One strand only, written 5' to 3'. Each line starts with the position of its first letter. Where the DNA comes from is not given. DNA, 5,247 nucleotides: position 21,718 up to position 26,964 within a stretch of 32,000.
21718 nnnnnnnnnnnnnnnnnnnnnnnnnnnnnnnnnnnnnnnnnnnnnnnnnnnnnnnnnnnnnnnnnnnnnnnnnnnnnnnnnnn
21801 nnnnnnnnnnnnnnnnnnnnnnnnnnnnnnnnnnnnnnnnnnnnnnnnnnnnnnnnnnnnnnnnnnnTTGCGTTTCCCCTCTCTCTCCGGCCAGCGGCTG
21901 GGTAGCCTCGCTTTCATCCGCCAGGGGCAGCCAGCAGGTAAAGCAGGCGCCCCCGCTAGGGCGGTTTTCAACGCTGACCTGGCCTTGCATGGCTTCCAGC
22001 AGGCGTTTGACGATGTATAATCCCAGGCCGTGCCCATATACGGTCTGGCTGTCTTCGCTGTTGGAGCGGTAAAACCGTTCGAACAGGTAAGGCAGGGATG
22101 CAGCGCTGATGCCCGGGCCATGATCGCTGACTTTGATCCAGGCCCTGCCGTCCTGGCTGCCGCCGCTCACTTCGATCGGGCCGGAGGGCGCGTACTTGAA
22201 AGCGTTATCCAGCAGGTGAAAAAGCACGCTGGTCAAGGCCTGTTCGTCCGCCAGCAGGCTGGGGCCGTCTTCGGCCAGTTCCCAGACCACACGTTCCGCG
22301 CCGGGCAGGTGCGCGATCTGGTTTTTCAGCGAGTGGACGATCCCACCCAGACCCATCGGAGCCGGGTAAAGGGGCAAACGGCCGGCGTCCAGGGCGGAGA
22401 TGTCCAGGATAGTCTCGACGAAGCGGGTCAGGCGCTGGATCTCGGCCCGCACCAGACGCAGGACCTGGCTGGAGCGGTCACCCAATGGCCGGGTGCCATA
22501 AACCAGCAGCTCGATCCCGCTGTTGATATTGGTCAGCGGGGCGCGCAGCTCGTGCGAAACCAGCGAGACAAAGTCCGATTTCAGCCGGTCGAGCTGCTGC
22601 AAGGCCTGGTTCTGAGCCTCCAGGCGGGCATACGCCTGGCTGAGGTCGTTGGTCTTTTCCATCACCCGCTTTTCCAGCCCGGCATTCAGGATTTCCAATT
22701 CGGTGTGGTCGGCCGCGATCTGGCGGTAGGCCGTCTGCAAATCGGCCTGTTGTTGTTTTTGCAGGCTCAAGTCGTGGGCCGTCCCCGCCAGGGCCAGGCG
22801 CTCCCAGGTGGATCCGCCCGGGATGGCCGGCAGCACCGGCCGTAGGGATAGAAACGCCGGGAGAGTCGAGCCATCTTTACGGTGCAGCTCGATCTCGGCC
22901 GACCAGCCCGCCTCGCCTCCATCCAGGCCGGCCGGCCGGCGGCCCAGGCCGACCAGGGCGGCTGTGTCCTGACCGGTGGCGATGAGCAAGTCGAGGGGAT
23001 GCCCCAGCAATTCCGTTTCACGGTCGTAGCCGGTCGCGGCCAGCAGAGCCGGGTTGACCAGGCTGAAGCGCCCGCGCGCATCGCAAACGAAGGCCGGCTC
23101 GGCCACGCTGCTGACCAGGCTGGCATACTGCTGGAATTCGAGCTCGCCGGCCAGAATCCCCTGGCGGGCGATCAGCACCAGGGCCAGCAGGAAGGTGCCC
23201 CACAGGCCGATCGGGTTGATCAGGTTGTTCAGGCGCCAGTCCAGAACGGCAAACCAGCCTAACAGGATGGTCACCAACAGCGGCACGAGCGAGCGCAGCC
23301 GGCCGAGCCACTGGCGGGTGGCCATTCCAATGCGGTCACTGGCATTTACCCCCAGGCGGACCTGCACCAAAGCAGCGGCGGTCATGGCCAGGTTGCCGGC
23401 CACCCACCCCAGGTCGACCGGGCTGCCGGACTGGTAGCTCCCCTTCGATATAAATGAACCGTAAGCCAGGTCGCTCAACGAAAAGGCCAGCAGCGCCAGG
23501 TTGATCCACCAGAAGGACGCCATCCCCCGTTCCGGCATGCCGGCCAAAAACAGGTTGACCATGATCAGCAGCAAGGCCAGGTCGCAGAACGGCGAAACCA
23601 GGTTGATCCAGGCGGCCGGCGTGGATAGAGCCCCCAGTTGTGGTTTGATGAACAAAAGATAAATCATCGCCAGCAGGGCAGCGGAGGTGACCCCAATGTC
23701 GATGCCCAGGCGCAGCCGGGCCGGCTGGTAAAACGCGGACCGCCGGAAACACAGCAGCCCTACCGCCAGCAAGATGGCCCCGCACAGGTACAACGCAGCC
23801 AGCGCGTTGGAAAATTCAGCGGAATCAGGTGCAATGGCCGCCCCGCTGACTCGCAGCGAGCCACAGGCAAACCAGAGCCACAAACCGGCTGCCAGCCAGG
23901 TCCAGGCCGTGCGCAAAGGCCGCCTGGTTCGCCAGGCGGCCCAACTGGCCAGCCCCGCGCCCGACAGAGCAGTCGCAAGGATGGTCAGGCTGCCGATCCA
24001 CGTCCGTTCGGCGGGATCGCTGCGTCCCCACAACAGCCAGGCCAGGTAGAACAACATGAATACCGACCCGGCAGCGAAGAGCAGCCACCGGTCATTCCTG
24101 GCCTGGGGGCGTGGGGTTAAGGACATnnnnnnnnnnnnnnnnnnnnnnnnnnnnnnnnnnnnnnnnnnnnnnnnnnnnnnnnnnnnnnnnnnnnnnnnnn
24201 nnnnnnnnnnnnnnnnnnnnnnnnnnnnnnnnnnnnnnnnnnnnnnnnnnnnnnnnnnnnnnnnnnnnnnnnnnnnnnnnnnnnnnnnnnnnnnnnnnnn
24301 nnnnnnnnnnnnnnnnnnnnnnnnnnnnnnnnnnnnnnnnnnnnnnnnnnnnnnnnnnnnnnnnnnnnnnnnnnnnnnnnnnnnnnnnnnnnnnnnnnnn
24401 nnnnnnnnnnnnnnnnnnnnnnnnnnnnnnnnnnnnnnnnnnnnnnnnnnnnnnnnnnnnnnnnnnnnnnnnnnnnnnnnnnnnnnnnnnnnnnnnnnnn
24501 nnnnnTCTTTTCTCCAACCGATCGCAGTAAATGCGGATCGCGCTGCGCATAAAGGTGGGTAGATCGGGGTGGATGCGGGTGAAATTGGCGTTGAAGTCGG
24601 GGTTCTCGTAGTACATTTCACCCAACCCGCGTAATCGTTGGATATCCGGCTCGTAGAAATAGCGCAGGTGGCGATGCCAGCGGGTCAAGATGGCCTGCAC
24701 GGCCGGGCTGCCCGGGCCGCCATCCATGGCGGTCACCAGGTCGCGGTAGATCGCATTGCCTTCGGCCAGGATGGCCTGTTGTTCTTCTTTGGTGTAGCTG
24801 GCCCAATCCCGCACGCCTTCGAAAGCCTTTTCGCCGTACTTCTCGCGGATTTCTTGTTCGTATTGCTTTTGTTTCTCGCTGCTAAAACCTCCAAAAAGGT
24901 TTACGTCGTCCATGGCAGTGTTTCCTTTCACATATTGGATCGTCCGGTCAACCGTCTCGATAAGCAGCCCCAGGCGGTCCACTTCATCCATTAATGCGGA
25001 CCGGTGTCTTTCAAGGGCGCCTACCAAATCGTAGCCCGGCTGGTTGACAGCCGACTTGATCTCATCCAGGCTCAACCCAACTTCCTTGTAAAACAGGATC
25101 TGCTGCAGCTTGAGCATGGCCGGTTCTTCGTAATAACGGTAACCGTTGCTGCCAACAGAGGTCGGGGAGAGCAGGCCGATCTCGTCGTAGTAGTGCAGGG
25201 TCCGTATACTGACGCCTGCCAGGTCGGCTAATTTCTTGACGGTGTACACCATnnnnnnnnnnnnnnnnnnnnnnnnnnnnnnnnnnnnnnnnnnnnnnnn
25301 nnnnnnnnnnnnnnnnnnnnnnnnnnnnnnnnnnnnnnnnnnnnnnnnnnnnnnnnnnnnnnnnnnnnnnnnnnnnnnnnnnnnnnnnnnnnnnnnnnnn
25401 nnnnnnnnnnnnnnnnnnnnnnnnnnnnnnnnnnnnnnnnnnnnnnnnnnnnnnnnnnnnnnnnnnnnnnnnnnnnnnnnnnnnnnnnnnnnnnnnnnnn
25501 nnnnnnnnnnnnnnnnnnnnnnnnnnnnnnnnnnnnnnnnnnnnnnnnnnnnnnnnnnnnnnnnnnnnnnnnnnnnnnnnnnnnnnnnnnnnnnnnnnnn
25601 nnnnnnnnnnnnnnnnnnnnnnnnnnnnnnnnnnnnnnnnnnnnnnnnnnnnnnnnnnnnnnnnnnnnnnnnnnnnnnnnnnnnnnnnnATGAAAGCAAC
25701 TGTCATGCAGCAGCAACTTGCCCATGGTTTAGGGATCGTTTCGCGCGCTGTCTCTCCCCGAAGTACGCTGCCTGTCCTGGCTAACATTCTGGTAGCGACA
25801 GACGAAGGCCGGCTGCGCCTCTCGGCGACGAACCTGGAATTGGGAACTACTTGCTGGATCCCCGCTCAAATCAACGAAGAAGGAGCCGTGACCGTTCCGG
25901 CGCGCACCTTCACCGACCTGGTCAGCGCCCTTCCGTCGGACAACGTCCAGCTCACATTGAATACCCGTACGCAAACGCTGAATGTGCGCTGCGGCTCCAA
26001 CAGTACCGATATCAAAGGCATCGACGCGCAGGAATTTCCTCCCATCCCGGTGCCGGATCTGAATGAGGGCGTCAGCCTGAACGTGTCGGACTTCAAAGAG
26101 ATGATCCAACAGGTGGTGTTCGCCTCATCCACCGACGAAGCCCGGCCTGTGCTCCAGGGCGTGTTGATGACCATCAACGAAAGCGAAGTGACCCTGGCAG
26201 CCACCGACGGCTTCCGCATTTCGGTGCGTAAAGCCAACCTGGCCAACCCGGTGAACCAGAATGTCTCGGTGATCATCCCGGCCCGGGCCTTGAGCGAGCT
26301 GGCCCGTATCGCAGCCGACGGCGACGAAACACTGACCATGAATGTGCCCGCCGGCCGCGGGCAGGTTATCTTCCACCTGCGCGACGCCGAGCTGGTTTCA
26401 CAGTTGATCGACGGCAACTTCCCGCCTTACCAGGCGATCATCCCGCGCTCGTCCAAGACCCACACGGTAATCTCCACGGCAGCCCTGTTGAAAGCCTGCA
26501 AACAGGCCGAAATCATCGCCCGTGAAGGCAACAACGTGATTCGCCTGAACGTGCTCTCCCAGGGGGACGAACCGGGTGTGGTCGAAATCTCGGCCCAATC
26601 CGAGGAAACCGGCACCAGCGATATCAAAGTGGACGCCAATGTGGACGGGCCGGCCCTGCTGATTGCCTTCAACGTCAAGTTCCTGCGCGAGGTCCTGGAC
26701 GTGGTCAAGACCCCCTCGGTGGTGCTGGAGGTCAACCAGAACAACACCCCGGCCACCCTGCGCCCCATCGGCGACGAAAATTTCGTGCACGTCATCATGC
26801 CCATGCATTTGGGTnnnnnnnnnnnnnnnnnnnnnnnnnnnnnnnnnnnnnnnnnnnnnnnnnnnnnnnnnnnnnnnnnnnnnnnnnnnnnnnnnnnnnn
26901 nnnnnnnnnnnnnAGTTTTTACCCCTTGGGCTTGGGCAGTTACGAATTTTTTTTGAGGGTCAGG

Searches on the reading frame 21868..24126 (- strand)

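Call 32: search_protein_families(library=pfam, proteins=[window:21868-24126:-], max_evalue=0.001)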
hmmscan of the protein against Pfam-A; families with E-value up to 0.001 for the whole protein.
window:21868-24126:- (753 aa): 4 families
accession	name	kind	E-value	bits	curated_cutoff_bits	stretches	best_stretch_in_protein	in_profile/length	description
PF02518.31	HATPase_c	-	3.5e-27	95.5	26.4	1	627-736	2-110/111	Histidine kinase-, DNA gyrase B-, and HSP90-like ATPase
PF00512.31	HisKA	-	1.8e-11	44.3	26.9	1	516-582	2-66/66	His Kinase A (phospho-acceptor) domain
PF13426.13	PAS_9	-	9.4e-07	29.5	27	1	344-431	3-84/103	PAS domain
PF00989.32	PAS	-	0.00021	21.7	22.6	1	333-384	2-52/113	PAS fold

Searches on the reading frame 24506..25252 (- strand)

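Call 32: search_protein_families(library=pfam, proteins=[window:24506-25252:-], max_evalue=0.001)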
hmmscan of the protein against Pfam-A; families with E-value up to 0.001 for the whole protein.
window:24506-25252:- (249 aa): 4 families
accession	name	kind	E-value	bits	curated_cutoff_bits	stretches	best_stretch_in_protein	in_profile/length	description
PF07739.18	TipAS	-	7.8e-27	94.5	23.8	1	131-242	1-117/117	TipAS antibiotic-recognition domain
PF13411.12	MerR_1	-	4.5e-15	55.9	21.6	1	3-69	1-66/69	MerR HTH family regulatory protein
PF00376.29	MerR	-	1.9e-14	53.6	28.2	1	4-41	1-38/38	MerR family regulatory protein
PF09278.17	MerR-DNA-bind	-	9.1e-05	23.4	25.4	0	48-94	3-55/65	MerR, DNA binding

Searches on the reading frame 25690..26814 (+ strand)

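Call 32: search_protein_families(library=pfam, proteins=[window:25690-26814:+], max_evalue=0.001)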
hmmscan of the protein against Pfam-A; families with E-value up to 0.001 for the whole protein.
window:25690-26814:+ (375 aa): 3 families
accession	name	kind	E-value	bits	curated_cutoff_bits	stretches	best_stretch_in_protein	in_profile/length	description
PF02767.21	DNA_pol3_beta_2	-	2.4e-37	128.2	27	2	130-245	2-115/116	DNA polymerase III beta subunit, central domain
PF00712.24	DNA_pol3_beta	-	1.1e-30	106.7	24.4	2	1-119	1-119/120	DNA polymerase III beta subunit, N-terminal domain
PF02768.20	DNA_pol3_beta_3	-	6e-29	100.7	27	1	249-372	2-120/121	DNA polymerase III beta subunit, C-terminal domain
